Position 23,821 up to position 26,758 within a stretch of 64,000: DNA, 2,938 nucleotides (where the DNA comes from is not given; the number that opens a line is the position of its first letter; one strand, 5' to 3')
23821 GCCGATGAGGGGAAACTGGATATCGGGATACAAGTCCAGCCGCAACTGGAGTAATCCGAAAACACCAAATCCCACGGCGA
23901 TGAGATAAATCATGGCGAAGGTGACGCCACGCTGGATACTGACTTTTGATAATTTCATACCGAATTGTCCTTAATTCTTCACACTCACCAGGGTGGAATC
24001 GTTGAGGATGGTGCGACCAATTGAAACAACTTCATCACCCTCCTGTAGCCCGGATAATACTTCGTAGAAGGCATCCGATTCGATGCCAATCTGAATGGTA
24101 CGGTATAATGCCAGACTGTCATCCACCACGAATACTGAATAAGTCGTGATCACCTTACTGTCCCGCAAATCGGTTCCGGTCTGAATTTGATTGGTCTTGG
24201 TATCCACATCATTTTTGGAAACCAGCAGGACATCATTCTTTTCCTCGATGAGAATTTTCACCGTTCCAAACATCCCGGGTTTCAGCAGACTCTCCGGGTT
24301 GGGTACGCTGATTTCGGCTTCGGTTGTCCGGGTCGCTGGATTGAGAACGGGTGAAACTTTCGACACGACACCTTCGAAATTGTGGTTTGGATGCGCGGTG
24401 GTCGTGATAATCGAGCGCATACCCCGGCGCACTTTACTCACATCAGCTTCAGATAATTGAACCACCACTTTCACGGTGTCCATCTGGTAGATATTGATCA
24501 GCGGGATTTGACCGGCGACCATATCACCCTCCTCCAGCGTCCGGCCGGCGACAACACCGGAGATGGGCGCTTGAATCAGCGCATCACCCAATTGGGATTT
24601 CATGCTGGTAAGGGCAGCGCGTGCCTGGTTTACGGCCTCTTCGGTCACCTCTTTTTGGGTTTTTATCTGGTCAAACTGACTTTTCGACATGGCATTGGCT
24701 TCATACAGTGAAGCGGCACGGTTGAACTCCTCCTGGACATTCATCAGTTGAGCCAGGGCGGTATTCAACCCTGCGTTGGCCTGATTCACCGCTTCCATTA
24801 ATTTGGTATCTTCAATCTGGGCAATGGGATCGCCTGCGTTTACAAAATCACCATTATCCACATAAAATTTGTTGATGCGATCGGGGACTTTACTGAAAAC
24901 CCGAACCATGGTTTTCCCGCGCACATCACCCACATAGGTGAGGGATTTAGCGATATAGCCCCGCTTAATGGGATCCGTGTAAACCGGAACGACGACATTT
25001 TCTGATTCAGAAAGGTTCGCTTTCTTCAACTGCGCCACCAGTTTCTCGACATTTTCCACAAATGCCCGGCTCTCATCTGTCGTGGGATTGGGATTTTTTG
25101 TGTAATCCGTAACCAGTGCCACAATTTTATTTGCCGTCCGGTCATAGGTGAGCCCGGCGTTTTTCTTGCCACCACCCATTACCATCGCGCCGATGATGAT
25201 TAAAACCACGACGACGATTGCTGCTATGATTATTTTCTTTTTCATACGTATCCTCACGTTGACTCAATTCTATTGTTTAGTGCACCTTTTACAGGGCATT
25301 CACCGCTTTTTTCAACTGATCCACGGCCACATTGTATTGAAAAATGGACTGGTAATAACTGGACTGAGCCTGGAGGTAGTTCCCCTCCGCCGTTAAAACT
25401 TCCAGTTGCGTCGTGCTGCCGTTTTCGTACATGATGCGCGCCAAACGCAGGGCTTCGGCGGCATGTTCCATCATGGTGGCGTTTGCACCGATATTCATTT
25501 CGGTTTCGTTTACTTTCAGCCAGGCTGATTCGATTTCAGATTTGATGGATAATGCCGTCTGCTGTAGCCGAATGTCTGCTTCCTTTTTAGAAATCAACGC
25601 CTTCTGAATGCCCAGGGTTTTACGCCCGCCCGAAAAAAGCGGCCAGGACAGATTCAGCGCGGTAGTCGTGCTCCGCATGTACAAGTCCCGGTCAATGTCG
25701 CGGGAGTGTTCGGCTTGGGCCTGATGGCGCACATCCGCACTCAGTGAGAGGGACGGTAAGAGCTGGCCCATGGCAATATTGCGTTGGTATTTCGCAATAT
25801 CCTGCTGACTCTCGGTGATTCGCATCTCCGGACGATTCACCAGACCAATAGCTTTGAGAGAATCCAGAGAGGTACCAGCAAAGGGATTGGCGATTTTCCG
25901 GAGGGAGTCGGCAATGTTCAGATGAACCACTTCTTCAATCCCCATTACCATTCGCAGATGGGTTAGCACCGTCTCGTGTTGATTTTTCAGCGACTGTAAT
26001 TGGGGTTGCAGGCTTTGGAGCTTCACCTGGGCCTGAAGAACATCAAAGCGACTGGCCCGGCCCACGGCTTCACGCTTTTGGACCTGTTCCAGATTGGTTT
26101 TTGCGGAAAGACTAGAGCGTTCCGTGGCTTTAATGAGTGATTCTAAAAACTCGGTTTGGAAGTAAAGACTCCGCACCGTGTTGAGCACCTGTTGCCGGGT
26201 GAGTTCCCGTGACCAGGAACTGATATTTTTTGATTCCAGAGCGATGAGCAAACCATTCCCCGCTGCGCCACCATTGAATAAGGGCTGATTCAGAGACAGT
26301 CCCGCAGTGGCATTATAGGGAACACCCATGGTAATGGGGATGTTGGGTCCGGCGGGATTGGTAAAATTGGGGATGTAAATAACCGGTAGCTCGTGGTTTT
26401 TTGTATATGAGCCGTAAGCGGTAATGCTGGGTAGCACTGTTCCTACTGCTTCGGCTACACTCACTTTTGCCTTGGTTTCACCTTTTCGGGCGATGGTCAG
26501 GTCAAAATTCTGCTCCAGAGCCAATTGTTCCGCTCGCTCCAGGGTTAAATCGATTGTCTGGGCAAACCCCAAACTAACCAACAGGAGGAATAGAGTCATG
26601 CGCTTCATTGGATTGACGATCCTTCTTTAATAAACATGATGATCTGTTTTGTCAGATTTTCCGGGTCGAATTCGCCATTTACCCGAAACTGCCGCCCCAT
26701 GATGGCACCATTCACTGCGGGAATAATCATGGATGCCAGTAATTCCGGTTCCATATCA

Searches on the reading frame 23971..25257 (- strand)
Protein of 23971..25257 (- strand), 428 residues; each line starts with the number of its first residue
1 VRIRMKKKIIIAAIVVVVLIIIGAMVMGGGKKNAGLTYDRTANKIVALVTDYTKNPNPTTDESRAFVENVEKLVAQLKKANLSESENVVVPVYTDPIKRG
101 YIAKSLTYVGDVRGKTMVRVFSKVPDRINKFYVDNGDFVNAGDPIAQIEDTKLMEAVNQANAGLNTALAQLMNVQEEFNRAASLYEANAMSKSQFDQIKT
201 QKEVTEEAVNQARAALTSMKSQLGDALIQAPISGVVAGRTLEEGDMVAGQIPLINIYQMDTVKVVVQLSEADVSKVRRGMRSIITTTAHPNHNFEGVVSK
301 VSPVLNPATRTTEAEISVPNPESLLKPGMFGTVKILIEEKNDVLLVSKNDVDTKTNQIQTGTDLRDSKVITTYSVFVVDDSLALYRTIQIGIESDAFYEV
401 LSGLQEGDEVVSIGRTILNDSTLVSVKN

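Call 59: search_protein_families(library=pfam, proteins=[window:23971-25257:-], max_evalue=0.00001)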
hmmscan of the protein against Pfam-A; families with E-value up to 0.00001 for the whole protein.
window:23971-25257:- (428 aa): 2 families
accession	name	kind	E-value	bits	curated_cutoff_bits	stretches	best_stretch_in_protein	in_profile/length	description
PF16576.10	HlyD_D23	-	9.7e-31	107.1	30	1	107-330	7-213/214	Barrel-sandwich domain of CusB or HlyD membrane-fusion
PF13437.12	HlyD_3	-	3.5e-20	73.2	22.2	1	228-328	2-106/106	HlyD family secretion protein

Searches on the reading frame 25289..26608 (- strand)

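Call 59: search_protein_families(library=pfam, proteins=[window:25289-26608:-], max_evalue=0.00001)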
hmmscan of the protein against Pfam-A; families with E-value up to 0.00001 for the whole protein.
window:25289-26608:- (439 aa): 1 family
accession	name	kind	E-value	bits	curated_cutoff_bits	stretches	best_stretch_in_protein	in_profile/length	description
PF02321.23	OEP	-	1.5e-60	204.7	22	2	248-436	1-186/187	Outer membrane efflux protein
